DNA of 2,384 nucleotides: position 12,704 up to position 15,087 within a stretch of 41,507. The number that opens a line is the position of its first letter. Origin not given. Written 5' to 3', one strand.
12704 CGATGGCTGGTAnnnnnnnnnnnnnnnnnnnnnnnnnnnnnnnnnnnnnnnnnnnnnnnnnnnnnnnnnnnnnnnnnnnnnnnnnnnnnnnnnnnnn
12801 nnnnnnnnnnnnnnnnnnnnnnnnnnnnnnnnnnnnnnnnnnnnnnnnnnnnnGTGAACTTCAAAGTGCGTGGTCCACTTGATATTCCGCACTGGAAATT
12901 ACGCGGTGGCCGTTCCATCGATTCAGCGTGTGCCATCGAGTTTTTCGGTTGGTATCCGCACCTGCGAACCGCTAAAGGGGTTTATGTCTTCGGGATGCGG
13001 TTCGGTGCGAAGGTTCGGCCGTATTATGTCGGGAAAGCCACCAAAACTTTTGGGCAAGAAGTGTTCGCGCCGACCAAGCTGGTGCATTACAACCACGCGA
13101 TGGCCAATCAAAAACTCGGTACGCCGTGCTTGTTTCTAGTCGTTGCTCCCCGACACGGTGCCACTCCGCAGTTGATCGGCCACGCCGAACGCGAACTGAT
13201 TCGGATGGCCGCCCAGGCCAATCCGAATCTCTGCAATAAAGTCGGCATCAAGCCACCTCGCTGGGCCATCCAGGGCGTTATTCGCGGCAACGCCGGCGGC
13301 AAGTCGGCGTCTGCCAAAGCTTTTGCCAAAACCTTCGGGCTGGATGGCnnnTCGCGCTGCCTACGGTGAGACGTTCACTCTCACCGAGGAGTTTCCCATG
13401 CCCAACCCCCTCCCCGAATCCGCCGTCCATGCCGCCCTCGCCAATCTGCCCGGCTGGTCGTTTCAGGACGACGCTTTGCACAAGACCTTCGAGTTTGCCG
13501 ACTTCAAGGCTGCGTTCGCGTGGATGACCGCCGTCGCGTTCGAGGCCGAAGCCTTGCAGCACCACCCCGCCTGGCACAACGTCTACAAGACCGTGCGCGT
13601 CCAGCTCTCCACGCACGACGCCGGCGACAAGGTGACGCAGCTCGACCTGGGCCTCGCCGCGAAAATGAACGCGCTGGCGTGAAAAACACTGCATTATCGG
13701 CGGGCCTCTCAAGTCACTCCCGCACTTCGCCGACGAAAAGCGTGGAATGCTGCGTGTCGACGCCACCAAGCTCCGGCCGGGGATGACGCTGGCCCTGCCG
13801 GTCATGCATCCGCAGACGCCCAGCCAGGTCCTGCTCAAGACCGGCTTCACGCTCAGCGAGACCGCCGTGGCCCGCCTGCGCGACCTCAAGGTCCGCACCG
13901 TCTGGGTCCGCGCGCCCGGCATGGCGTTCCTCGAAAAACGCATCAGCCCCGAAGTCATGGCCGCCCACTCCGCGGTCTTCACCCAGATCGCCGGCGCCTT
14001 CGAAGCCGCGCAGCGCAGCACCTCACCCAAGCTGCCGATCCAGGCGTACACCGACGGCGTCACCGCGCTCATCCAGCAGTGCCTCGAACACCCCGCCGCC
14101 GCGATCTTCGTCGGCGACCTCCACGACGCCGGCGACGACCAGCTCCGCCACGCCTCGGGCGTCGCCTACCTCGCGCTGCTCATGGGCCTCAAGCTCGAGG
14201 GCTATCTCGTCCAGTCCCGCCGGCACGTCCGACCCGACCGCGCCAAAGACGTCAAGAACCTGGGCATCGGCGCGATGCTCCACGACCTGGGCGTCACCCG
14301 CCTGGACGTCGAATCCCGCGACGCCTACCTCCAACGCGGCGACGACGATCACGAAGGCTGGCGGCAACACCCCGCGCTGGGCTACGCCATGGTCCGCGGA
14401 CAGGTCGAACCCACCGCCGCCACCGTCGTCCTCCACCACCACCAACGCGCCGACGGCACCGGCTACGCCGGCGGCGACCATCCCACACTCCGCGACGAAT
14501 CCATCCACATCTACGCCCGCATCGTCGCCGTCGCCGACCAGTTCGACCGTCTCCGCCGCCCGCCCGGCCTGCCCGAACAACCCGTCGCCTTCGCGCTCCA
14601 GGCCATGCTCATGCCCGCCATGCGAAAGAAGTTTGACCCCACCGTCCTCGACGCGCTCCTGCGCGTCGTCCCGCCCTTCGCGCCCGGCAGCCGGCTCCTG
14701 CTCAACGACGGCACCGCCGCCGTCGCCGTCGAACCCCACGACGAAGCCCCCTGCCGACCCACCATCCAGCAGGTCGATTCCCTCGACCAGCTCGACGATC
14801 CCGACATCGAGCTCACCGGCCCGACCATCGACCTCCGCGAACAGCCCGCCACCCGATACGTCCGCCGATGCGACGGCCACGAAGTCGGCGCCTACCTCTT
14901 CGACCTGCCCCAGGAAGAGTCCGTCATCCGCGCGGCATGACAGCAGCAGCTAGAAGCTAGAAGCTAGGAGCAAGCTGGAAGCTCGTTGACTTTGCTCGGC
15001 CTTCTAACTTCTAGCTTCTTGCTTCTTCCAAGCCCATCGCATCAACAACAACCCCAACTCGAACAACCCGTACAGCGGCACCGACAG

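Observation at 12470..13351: Low-GC islet: a HicB-like antitoxin-fold protein coupled to a GIY-YIG-like protein instead of HicA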

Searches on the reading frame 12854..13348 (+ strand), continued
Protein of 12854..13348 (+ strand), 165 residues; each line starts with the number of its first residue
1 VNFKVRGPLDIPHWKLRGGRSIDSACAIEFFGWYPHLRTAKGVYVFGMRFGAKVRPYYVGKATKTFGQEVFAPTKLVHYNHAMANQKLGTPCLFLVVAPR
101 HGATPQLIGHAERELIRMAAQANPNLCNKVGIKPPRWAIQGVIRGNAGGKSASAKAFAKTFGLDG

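Call 76: search_protein_families(library=pfam, proteins=[L108:32-277:+], max_evalue=1)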
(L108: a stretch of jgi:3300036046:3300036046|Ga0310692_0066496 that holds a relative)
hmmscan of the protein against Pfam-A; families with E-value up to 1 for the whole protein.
L108:32-277:+ (82 aa): 0 families

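Call 85: search_protein_families(library=pfam, proteins=[P0048, P0039, P0137, P0078, P0051, P0098, P0112, P0085, P0132, P0009], max_evalue=0.01)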
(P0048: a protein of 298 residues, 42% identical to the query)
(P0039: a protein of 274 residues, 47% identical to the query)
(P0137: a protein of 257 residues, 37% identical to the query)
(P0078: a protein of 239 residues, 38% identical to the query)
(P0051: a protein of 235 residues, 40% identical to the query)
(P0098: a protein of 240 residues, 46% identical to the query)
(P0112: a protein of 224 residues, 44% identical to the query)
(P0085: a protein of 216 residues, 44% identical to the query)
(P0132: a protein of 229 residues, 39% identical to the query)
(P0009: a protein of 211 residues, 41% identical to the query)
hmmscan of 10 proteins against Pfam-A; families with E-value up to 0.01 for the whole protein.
P0048 (298 aa): 0 families

P0039 (274 aa): 0 families

P0137 (257 aa): 0 families

P0078 (239 aa): 0 families

P0051 (235 aa): 0 families

P0098 (240 aa): 0 families

P0112 (224 aa): 0 families

P0085 (216 aa): 0 families

P0132 (229 aa): 0 families

P0009 (211 aa): 0 families
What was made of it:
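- Tried and rejected: None (call 85).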

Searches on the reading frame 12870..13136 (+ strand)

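Call 75: search_protein_families(library=pfam, proteins=[window:12870-13136:+], max_evalue=1)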
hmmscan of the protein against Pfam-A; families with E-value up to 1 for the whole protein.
window:12870-13136:+ (89 aa): 1 family
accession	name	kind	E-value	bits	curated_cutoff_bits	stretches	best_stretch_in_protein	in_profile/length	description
PF23546.1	Zn_ribbon_TOP3B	-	0.026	14.6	27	1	39-66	5-32/40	DNA topoisomerase 3-beta zinc ribbon domain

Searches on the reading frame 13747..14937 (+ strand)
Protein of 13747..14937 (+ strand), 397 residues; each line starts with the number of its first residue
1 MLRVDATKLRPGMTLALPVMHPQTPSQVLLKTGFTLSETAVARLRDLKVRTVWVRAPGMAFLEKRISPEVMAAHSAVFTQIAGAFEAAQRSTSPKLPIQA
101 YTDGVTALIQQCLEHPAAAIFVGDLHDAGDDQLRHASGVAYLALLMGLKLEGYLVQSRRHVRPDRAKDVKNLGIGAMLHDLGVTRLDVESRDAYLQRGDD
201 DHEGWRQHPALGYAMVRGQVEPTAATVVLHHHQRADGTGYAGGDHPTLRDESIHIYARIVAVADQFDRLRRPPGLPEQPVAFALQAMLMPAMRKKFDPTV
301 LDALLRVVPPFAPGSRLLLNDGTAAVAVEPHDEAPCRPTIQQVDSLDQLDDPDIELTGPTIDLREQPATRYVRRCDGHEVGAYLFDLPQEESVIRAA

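Call 77: find_related_loci(query=window:13747-14937:+, collection=metagenome_contigs, flank=6000)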
Query window:13747-14937:+ (397 aa) in metagenome_contigs; peptide patterns used: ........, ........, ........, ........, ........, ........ (x = any residue, [..] = any of these).
97 stretches matched a pattern, but none encodes a relative of the query by tblastn (E <= 1e-3).
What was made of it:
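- Tried and rejected: No relatives found (call 77).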
